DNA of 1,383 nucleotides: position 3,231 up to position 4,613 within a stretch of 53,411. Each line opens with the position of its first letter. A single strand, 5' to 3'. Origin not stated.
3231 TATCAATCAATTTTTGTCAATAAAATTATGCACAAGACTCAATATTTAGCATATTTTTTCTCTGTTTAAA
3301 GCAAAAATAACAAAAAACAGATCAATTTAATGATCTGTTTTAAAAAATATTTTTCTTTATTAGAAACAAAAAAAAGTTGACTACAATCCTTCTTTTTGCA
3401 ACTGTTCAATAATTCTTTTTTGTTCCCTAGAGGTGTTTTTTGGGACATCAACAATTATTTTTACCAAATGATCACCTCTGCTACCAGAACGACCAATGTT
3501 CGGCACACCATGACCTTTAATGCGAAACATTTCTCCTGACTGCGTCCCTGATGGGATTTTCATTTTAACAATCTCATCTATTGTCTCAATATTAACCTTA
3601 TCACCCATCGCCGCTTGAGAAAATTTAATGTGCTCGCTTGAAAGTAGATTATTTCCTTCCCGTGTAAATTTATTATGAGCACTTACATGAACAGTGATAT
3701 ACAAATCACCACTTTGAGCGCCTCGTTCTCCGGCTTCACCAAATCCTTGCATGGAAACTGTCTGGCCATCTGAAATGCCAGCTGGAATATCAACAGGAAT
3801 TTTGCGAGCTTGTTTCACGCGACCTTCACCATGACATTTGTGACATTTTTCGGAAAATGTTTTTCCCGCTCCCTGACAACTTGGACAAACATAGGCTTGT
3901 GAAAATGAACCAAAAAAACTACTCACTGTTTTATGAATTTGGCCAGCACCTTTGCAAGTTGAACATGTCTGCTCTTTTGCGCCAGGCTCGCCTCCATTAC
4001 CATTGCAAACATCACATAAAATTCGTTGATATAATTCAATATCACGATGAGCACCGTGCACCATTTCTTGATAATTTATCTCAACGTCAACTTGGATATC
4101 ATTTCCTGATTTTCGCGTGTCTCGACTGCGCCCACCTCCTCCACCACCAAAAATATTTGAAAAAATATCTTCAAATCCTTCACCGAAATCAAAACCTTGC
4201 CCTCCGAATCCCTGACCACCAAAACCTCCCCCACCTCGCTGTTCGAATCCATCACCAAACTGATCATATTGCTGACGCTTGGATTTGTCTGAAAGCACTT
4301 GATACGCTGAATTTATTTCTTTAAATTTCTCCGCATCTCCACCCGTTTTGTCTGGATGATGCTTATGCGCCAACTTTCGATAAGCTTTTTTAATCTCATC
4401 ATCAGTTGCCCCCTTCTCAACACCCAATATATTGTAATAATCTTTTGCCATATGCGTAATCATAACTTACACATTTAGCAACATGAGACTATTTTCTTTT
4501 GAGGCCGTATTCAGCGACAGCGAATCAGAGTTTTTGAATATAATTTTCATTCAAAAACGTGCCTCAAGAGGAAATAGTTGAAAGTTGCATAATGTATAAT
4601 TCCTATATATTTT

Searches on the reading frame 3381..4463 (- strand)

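Call 54: search_protein_families(library=pfam, proteins=[window:3381-4463:-], max_evalue=0.001)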
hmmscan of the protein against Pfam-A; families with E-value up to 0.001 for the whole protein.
window:3381-4463:- (360 aa): 3 families
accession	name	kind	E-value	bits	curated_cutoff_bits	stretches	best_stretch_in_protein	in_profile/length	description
PF01556.23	DnaJ_C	-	7.1e-44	149.9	26.6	1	123-341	1-152/152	DnaJ C terminal domain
PF00226.36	DnaJ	-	1.6e-26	92.6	27.8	1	8-67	1-63/63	DnaJ domain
PF00684.25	DnaJ_CXXCXGXG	-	8e-15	55.3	32.7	1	150-214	1-65/65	DnaJ central domain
